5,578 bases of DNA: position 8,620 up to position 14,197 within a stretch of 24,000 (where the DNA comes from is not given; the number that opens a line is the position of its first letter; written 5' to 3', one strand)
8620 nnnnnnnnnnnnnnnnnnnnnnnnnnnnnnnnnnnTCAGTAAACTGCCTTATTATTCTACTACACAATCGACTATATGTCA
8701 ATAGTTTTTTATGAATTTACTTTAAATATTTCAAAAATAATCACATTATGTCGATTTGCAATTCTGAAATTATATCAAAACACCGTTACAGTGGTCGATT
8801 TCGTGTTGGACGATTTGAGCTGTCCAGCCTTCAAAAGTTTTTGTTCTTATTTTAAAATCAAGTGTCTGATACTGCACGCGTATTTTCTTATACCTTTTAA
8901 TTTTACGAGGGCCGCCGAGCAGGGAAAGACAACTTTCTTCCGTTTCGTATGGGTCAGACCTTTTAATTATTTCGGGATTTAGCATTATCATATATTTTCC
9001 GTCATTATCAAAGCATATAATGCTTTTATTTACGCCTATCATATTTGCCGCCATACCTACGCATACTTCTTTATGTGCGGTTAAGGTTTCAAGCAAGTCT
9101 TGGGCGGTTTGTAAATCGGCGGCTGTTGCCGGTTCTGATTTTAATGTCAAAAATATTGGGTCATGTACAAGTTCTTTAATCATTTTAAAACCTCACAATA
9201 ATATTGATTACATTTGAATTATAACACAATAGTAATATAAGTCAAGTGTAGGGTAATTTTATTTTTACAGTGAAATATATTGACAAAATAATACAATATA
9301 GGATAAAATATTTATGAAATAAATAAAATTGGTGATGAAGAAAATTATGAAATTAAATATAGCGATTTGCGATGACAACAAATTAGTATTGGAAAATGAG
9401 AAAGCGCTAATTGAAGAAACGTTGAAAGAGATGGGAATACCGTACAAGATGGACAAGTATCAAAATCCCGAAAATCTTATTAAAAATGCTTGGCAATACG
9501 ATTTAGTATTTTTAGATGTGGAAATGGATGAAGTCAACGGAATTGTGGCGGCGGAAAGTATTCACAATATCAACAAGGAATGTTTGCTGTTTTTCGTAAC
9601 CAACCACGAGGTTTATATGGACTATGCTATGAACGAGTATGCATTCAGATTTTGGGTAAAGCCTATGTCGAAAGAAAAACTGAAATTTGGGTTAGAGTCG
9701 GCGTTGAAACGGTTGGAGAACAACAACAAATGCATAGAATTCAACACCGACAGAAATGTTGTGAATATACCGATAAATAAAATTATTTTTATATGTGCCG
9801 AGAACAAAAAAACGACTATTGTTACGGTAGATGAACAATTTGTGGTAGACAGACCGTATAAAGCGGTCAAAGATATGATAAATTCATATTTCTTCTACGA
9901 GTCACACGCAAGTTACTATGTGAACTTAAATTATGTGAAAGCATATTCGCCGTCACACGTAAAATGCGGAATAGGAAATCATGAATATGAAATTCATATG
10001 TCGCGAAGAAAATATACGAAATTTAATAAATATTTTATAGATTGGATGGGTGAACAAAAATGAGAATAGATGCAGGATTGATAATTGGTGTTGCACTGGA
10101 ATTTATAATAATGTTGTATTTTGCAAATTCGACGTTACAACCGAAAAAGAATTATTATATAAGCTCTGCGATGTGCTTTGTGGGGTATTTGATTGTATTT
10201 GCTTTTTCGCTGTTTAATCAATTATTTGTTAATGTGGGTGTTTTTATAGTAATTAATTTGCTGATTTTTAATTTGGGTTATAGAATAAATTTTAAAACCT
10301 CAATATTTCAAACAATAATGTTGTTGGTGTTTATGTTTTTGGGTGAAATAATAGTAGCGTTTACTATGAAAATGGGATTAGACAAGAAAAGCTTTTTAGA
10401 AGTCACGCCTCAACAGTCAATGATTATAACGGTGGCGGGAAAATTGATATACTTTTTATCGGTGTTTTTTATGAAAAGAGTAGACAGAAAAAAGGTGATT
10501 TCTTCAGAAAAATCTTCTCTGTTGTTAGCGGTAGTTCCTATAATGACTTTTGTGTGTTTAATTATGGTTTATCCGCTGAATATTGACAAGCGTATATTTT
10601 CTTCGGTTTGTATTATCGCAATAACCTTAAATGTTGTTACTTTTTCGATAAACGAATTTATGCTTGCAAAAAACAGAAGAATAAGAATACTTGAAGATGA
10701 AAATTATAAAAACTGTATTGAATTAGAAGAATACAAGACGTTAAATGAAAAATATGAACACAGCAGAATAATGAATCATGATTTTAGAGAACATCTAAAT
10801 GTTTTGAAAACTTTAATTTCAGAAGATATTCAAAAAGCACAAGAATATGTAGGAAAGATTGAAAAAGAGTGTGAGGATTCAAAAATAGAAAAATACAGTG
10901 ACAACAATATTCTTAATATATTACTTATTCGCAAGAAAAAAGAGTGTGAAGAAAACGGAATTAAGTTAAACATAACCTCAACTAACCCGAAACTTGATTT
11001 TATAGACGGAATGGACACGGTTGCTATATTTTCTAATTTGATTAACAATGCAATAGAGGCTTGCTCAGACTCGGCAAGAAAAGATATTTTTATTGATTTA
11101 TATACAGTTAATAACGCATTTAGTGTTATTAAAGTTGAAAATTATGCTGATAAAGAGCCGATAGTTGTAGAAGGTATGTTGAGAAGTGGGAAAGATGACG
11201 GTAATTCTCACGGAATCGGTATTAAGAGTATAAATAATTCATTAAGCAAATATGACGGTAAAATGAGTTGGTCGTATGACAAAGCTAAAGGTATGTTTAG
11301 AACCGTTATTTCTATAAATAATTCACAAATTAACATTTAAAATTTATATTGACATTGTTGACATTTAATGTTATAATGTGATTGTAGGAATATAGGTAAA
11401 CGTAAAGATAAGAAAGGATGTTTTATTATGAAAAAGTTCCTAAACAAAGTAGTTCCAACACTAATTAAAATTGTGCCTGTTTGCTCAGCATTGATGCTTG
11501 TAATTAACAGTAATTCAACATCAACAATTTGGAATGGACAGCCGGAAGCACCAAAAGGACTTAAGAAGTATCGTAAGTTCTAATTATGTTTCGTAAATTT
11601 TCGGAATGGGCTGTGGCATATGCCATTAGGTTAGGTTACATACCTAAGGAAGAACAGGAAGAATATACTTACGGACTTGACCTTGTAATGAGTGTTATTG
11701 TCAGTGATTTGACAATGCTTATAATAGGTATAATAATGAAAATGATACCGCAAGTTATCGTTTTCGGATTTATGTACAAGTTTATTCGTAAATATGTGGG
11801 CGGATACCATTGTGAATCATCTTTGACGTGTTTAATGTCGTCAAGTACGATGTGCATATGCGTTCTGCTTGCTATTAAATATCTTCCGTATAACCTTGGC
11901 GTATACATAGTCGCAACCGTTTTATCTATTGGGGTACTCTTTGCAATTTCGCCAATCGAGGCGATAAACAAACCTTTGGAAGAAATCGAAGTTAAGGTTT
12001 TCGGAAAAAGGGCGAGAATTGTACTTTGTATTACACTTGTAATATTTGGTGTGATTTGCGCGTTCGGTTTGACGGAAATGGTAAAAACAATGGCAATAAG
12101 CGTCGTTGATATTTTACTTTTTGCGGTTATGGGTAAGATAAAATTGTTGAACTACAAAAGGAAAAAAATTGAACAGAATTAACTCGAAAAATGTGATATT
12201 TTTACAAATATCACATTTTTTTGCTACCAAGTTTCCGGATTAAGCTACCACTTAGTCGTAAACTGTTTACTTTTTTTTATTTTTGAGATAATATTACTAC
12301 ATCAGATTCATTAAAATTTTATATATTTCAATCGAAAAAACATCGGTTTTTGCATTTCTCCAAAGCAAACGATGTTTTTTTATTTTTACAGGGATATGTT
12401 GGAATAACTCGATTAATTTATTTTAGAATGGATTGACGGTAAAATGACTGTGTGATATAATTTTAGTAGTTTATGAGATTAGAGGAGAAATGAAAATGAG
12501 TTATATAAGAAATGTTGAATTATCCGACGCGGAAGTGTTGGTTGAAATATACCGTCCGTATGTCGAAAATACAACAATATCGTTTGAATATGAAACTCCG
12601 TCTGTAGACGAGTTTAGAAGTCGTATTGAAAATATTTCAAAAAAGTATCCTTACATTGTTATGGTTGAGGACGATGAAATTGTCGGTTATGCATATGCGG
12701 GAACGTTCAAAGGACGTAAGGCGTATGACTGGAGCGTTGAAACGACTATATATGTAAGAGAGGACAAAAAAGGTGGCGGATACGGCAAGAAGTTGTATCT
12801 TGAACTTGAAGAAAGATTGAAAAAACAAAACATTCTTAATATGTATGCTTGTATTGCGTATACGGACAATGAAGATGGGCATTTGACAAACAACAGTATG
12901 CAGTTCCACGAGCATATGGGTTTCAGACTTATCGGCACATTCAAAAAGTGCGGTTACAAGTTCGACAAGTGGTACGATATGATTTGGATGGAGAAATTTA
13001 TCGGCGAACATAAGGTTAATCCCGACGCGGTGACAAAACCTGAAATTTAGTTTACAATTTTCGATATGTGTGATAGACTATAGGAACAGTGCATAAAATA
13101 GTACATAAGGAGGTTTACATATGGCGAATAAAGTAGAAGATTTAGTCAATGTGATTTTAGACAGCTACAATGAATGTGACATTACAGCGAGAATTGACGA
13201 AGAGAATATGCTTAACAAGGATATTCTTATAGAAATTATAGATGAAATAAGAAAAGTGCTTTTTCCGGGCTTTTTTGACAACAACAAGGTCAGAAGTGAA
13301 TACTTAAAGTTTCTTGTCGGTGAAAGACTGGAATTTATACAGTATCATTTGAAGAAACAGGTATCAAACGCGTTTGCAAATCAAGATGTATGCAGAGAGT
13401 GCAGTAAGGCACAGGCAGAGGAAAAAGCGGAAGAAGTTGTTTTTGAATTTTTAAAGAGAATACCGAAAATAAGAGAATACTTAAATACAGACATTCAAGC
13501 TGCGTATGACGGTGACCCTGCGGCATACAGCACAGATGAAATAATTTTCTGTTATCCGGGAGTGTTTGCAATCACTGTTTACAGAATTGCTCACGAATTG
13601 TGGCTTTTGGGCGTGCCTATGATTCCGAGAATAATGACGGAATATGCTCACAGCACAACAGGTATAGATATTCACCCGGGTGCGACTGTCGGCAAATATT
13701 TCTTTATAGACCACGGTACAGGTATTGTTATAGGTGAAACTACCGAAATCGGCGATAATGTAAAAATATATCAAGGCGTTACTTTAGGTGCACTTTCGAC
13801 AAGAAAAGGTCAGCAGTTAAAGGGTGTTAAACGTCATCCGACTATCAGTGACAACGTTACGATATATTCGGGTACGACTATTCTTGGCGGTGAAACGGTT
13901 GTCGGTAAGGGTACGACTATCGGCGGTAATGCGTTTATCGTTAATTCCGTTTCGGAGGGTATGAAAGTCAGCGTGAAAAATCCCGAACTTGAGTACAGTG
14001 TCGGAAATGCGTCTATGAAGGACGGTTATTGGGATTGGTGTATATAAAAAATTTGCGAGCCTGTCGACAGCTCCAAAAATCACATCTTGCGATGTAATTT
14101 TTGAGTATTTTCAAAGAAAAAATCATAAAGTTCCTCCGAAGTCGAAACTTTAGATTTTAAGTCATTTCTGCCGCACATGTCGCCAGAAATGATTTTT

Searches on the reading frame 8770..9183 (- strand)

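Call 39: search_protein_families(library=pfam, proteins=[window:8770-9183:-], max_evalue=0.00001)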
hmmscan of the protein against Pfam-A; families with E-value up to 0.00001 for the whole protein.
window:8770-9183:- (137 aa): 1 family
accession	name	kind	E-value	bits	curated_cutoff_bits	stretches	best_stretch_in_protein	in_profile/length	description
PF01327.26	Pep_deformylase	-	2.4e-30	105.6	22.8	1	11-137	11-146/156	Polypeptide deformylase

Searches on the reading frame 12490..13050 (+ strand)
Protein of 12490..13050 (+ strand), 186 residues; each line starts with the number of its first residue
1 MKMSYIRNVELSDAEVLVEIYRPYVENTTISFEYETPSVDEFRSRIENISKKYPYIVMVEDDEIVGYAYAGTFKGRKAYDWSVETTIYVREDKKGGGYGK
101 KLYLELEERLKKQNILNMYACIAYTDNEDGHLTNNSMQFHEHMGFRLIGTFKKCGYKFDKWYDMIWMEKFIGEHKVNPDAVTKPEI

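Call 7: search_protein_families(library=ncbifam, proteins=[window:12490-13050:+])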
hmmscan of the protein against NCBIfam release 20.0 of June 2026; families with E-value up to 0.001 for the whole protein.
window:12490-13050:+ (186 aa): 6 families
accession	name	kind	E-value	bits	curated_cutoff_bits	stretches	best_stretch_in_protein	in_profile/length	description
NF040504.1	resist_ArsN1b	equivalog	1.6e-50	171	210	1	6-169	1-157/159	arsinothricin resistance N-acetyltransferase ArsN1 family B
NF040502.1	PPT_acetyltrans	equivalog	1.5e-28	99.7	300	1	5-173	9-171/183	phosphinothricin N-acetyltransferase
NF040503.1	resist_ArsN1a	equivalog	1.1e-22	80.4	170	1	6-171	1-159/159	arsinothricin resistance N-acetyltransferase ArsN1 family A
TIGR01575.1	rimI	equivalog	0.00013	22.2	86.4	1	34-119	15-93/132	ribosomal protein S18-alanine N-acetyltransferase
NF033078.2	AAC_6p_Ia_fam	equivalog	0.00034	20.5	265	1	9-142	13-133/181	AAC(6')-Ia family aminoglycoside 6'-N-acetyltransferase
NF000486.1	AAC_6p_Ip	exception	0.00099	19.1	390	0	57-158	36-130/173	aminoglycoside 6'-N-acetyltransferase AAC(6')-Ip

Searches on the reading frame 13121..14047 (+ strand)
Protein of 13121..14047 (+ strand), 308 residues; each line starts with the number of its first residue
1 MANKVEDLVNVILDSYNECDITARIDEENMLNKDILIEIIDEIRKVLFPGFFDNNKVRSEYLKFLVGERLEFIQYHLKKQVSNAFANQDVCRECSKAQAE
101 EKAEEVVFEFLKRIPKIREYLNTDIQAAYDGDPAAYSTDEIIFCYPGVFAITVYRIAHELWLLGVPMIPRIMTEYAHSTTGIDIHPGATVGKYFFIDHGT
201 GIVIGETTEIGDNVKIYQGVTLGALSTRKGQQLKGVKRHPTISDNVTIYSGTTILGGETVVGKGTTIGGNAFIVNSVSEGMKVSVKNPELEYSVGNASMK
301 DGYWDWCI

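Call 7: search_protein_families(library=ncbifam, proteins=[window:13121-14047:+])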
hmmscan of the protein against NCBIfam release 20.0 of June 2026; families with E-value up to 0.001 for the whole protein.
window:13121-14047:+ (308 aa): 11 families
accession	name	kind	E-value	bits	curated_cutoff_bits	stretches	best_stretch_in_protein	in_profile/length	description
TIGR01172.1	cysE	equivalog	8.4e-50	169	210.65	1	122-283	2-156/162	serine O-acetyltransferase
NF041874.1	EPS_EpsC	equivalog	1e-45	155.4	150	1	122-280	2-153/168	serine O-acetyltransferase EpsC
NF008349.0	PRK11132.1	equivalog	3.4e-30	105.1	397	1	104-280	64-233/273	serine O-acetyltransferase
NF007564.0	PRK10191.1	equivalog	4e-11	42.6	196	1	156-281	35-149/162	colanic acid biosynthesis acetyltransferase WcaB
TIGR04016.1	WcaB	equivalog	4.2e-11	42.7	194.65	1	156-281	19-133/146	colanic acid biosynthesis acetyltransferase WcaB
TIGR01853.1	lipid_A_lpxD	equivalog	1.8e-06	27.1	242.5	0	238-287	121-169/325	UDP-3-O-(3-hydroxymyristoyl)glucosamine N-acyltransferase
NF002060.0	PRK00892.1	subfamily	3.8e-05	23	207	1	183-272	109-187/345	UDP-3-O-(3-hydroxymyristoyl)glucosamine N-acyltransferase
TIGR03570.1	NeuD_NnaD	subfamily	5.2e-05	22.9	160.8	1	184-278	90-173/202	NeuD/PglB/VioB family sugar acetyltransferase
NF003657.0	PRK05289.1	equivalog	5.9e-05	22.3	226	1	175-276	15-118/264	acyl-ACP--UDP-N-acetylglucosamine O-acyltransferase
TIGR01852.1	lipid_A_lpxA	equivalog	0.00032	20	231.05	1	179-275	14-112/254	acyl-ACP--UDP-N-acetylglucosamine O-acyltransferase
NF005630.0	PRK07377.1-6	equivalog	0.00058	19.7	149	1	69-127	111-170/187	hypothetical protein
